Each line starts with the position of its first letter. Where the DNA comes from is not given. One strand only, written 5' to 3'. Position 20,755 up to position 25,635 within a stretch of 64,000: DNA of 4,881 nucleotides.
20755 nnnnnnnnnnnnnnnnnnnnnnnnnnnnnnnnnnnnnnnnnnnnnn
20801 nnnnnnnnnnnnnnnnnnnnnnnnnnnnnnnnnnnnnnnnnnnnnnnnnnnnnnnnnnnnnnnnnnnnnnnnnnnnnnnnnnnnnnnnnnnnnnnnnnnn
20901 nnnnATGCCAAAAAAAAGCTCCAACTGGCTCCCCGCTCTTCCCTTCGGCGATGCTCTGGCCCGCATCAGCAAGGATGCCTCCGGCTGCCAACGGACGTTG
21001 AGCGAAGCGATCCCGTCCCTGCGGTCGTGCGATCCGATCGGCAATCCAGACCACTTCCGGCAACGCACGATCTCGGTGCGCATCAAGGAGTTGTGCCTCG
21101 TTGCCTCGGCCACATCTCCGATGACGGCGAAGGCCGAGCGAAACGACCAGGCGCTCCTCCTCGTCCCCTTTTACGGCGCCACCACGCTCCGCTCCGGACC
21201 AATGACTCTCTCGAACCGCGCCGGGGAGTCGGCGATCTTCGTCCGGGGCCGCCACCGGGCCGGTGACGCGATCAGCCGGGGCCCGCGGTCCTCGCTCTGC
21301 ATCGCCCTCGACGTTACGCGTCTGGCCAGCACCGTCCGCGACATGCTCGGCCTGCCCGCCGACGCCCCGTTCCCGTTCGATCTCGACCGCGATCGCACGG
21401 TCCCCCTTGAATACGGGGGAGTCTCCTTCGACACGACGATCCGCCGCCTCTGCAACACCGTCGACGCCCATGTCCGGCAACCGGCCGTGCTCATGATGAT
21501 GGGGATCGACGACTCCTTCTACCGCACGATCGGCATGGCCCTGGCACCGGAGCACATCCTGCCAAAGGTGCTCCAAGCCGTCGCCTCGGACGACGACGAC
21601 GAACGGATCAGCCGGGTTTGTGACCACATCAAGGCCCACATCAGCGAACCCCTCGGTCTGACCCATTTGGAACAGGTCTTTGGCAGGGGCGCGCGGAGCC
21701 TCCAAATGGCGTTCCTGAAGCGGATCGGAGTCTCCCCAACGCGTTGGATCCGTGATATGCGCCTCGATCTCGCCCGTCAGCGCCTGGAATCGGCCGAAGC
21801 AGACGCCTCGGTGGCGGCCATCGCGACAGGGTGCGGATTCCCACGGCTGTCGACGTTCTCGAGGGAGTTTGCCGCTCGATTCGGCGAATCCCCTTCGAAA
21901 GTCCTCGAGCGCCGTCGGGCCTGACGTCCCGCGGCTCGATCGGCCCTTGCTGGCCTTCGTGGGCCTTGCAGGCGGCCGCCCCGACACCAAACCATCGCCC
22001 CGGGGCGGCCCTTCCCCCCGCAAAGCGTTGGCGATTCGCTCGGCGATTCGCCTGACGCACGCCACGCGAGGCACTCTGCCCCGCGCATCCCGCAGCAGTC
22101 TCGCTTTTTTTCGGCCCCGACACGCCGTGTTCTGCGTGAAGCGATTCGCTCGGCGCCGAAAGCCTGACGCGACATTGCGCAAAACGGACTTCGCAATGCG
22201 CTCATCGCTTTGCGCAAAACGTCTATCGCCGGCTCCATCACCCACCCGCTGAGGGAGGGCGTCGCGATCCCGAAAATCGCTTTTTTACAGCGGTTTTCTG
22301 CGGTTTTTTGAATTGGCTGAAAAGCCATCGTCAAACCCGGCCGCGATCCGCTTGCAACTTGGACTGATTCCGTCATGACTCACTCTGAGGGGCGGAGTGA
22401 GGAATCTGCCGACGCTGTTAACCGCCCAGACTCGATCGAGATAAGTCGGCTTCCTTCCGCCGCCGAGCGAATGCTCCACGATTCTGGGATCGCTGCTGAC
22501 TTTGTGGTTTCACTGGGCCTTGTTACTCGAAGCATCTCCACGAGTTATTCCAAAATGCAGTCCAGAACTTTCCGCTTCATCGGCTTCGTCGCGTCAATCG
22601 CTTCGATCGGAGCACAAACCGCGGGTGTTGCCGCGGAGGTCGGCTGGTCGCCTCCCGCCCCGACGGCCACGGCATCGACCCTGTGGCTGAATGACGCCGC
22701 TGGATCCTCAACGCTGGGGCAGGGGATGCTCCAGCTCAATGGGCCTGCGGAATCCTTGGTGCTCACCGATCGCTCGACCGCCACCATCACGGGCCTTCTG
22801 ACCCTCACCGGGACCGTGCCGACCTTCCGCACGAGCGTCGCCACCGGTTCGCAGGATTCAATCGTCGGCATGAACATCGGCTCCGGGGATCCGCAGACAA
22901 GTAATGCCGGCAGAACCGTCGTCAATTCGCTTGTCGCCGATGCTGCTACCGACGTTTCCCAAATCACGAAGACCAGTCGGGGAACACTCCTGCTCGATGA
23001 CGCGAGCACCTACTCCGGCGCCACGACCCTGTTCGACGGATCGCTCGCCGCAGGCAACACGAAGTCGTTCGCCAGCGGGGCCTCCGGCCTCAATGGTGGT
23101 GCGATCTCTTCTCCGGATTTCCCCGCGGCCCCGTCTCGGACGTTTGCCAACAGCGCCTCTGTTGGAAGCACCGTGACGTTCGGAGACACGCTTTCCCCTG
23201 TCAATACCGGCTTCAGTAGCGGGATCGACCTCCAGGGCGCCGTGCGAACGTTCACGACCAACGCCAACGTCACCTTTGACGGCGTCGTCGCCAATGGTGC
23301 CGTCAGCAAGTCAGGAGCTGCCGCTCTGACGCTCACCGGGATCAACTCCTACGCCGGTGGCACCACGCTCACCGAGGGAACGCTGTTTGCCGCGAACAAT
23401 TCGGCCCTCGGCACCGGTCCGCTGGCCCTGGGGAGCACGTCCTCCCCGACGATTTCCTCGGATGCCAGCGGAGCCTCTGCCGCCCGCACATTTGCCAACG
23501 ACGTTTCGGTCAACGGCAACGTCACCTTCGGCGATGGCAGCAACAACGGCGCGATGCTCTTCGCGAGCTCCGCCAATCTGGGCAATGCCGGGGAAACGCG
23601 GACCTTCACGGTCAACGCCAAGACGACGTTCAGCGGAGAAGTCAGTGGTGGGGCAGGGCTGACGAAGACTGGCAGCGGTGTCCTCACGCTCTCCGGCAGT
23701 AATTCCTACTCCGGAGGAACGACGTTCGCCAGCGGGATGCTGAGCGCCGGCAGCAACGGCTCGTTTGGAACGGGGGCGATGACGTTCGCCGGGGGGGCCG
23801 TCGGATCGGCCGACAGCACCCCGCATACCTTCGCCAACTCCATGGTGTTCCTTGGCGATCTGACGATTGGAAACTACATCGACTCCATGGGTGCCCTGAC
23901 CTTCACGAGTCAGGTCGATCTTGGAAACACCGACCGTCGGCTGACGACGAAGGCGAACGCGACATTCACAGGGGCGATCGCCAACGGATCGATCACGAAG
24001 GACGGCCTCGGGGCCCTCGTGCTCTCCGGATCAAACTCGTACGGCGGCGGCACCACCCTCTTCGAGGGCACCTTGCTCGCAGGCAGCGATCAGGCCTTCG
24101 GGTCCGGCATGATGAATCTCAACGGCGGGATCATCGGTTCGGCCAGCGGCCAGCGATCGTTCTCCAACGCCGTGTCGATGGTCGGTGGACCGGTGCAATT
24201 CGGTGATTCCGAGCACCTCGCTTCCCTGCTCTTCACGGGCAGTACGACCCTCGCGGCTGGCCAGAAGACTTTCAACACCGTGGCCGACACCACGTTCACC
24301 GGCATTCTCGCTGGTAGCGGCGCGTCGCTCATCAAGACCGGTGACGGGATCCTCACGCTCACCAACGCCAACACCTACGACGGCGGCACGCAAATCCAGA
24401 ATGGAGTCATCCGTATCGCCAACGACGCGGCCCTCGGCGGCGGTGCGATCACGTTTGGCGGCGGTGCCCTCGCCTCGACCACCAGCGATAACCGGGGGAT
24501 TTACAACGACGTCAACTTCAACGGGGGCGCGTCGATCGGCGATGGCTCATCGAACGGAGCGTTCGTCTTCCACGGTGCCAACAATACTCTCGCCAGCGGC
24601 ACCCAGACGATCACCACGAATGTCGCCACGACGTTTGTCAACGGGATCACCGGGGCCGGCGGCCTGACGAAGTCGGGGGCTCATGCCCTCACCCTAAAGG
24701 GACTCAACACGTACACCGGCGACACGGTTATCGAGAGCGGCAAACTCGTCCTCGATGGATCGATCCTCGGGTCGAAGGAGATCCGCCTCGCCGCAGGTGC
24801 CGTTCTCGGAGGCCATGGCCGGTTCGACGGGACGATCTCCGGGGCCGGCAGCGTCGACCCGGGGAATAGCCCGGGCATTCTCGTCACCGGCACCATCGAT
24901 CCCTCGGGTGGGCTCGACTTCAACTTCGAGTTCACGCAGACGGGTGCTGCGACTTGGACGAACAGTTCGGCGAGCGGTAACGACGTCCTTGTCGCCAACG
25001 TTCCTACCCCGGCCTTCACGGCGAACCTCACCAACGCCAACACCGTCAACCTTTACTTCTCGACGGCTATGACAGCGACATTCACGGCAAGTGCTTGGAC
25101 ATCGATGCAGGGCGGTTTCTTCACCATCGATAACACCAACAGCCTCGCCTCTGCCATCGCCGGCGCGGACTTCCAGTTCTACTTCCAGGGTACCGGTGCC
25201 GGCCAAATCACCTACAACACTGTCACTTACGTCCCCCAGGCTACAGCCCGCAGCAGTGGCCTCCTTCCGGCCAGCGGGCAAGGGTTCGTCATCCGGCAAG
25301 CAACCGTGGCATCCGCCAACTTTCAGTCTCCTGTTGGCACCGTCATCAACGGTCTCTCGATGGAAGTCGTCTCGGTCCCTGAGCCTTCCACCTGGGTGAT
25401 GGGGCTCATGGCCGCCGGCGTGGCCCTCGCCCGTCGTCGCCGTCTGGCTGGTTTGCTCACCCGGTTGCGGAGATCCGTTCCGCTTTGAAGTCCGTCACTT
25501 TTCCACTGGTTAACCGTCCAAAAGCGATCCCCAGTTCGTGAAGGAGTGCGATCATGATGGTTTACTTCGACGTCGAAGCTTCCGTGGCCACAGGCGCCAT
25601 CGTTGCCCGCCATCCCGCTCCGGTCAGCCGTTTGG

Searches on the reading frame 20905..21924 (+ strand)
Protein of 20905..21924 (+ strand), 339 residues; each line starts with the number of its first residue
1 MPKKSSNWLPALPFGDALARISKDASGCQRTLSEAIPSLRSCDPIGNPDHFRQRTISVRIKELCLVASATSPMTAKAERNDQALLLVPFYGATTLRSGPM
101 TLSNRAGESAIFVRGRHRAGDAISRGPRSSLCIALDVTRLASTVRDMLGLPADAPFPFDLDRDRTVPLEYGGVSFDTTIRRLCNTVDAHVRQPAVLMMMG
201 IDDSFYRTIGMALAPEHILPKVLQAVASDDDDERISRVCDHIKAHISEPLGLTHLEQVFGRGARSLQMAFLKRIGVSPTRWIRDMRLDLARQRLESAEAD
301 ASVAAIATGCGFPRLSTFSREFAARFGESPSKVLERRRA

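Call 55: find_homologous_proteins(query=window:20905-21924:+, max_evalue=1e-20)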
Query window:20905-21924:+ (339 aa): 17 proteins with E <= 1e-20 among 8000 candidates.
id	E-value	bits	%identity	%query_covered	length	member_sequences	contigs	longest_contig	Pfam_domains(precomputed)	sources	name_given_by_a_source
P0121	4.8e-221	751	100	100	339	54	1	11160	PF12833.14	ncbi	-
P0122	2.2e-199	680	91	99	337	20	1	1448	PF12833.14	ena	-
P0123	2.8e-199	679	91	99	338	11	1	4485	PF12833.14,PF14525.13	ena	-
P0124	6.8e-199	678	90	99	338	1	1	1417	PF12833.14,PF14525.13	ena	-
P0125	1.0e-195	667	89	99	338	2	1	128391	PF12833.14,PF00165.30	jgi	-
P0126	2.2e-183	627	82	100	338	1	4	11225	PF12833.14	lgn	-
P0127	5.4e-182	622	83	99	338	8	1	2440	PF12833.14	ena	-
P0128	7.9e-182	622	83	99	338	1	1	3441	PF12833.14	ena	-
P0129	1.1e-181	621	83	99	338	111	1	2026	PF12833.14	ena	-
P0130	4.3e-181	619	82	99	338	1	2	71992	PF12833.14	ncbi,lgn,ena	-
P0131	6.0e-179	612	82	99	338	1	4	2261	PF12833.14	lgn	-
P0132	2.0e-167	575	77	99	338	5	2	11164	PF12833.14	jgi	jgi:AraC-like DNA-binding protein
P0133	4.2e-159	547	73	99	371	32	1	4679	PF12833.14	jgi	jgi:AraC-like DNA-binding protein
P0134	3.3e-158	544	73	98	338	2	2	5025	PF12833.14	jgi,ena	jgi:AraC-like DNA-binding protein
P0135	3.7e-150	518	89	79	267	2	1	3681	PF12833.14,PF00165.30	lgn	-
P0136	1.3e-139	483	68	99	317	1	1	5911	PF12833.14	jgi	jgi:AraC-like DNA-binding protein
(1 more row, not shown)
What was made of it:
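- AraC homologues form a narrow group, 16 clusters at 68-100% identity and then 32% (call 55).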

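Call 56: find_encoding_contigs(protein=P0136, flank=6000, max_places=2)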
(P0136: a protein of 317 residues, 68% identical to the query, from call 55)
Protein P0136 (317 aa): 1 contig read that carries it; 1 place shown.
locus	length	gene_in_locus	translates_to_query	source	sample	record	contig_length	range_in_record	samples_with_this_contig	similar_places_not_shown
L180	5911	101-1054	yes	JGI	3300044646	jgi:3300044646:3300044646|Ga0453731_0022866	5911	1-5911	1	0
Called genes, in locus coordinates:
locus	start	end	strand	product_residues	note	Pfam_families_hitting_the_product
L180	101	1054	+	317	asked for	PF12833:HTH_18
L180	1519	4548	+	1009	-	PF12951:PATR, PF27847:VPEID-CTERM (weak)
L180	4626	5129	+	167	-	-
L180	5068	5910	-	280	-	?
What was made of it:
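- On VPEID-CTERM cargo (the FGE protein): The L180 protein carries a weak precomputed PF27847 hit (call 56).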

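Call 57: find_encoding_contigs(protein=P0133, flank=6000, max_places=2)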
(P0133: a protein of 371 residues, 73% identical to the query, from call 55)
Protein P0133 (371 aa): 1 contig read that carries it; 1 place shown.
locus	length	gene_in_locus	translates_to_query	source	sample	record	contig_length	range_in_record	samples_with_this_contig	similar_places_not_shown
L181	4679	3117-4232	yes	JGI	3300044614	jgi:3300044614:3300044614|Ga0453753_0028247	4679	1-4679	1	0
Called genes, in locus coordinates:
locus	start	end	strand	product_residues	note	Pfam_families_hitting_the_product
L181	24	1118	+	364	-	PF00089:Trypsin (faint), PF13365:Trypsin_2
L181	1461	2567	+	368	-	PF00069:Pkinase, PF03109:ABC1 (faint), PF07714:PK_Tyr_Ser-Thr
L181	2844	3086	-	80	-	-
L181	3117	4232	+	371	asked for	PF12833:HTH_18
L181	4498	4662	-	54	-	-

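Call 60: find_encoding_contigs(protein=P0130, flank=10000, max_places=4)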
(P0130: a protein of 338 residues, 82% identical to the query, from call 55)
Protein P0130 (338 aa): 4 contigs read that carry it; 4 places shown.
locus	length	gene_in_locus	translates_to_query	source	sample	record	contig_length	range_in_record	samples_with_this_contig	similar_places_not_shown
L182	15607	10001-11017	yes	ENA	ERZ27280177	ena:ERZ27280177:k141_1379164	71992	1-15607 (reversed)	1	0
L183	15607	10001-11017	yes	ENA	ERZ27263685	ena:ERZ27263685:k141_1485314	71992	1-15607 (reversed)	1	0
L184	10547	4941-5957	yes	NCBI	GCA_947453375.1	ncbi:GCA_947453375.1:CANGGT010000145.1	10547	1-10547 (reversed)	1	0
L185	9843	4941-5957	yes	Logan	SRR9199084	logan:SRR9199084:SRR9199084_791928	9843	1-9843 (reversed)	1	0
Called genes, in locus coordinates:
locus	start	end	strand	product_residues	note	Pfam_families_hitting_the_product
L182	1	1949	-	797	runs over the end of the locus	-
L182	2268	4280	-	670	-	PF00672:HAMP (weak), PF00015:MCPsignal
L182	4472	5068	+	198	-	PF00702:Hydrolase, PF12710:HAD (weak), PF13419:HAD_2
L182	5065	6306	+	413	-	PF00291:PALP, PF01842:ACT (weak)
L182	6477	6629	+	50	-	-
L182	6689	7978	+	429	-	PF00089:Trypsin (faint), PF13365:Trypsin_2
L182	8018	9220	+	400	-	PF00069:Pkinase, PF03109:ABC1 (faint), PF07714:PK_Tyr_Ser-Thr, PF01636:APH (weak)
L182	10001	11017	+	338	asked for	PF12833:HTH_18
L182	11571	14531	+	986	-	PF12951:PATR, PF07589:PEP_exosort_dom (weak)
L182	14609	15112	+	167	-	-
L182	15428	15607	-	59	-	?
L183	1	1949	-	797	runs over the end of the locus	-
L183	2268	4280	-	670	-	PF00672:HAMP (weak), PF00015:MCPsignal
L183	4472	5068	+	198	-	PF00702:Hydrolase, PF12710:HAD (weak), PF13419:HAD_2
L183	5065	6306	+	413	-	PF00291:PALP, PF01842:ACT (weak)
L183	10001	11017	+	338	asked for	PF12833:HTH_18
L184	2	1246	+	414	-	?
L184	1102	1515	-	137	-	-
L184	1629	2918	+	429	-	PF00089:Trypsin (faint), PF13365:Trypsin_2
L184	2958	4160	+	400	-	PF00069:Pkinase, PF03109:ABC1 (faint), PF07714:PK_Tyr_Ser-Thr, PF01636:APH (weak)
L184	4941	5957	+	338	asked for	PF12833:HTH_18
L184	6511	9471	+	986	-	PF12951:PATR, PF07589:PEP_exosort_dom (weak)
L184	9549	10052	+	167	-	-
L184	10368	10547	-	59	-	?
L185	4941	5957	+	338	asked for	PF12833:HTH_18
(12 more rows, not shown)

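Call 61: find_encoding_contigs(protein=P0121, flank=3000, max_places=6)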
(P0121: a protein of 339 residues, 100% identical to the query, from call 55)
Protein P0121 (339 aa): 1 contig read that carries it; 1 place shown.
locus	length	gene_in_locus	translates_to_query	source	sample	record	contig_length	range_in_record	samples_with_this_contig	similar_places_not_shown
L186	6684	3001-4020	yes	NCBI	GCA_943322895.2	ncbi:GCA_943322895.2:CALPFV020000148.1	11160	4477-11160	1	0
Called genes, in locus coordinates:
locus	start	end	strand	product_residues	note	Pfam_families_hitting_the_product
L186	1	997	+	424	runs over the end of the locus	PF00089:Trypsin (weak), PF13365:Trypsin_2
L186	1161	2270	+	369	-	PF00069:Pkinase, PF07714:PK_Tyr_Ser-Thr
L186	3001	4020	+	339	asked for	PF12833:HTH_18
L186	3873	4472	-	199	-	-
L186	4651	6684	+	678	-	?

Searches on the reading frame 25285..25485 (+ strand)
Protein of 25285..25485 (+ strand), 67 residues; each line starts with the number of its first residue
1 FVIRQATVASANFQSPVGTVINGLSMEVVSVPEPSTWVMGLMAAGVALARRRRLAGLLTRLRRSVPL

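Call 80: search_protein_families(library=ncbifam, proteins=[window:25285-25485:+], max_evalue=1)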
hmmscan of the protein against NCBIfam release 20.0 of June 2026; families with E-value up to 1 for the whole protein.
seq(67 aa): 16 families
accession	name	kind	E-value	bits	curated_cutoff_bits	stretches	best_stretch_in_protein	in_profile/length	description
NF038129.1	PEP_NF038129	equivalog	2.3e-05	24.3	65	1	17-53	157-194/194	NF038129 family PEP-CTERM protein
TIGR02595.1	PEP_CTERM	domain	0.00062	20.4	16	1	31-53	1-23/24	PEP-CTERM sorting domain-containing protein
NF033947.0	PEP-cistern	hypoth_equivalog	0.0019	18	60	1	2-53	144-195/195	cistern family PEP-CTERM protein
NF033554.9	floc_PepA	equivalog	0.0024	17.7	80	1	14-53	220-260/261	flocculation-associated PEP-CTERM protein PepA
TIGR03901.2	MYXO-CTERM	domain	0.0036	17.7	20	1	34-53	15-33/34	MYXO-CTERM sorting domain-containing protein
NF038120.1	PEP_CTERM_QFxxD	subfamily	0.0037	17.2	80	1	27-53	189-214/215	NF038120 family PEP-CTERM protein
NF038126.1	PEP_CTERM_FxDxF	subfamily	0.0058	16.9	50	1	26-52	137-165/165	FxDxF family PEP-CTERM protein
NF038119.1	PEP_CTERM_MHFG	equivalog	0.006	16.9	100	1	20-52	225-257/260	MHFG family PEP-CTERM protein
NF038124.1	PEP_CTERM_TLD_A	exception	0.034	13.7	100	1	27-52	207-235/235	PEP_CTERM-anchored TLD domain-containing protein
NF041927.1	Xrt_dep_XDP1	equivalog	0.036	14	125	1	28-53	216-242/242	exosortase-dependent surface protein XDP1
NF033207.2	midcut_by_XrtH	subfamily_domain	0.037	14.1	45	1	7-54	13-60/175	midcut-by-XrtH protein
NF038118.1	PEP_CTERM_CCXG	equivalog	0.041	13.5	90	1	24-53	166-198/199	CCXG family PEP-CTERM protein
NF041538.1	PEP_EDSA_1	subfamily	0.053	13.2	100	1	26-53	278-307/307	EDSAP-1 family PEP-CTERM protein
NF038125.1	PEP_CTERM_THxN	subfamily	0.064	12.8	85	1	26-53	219-246/246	THxN family PEP-CTERM protein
NF038121.1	PEP_CTERM_LEVG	equivalog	0.095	12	100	1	22-51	221-252/258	LEVG family PEP-CTERM protein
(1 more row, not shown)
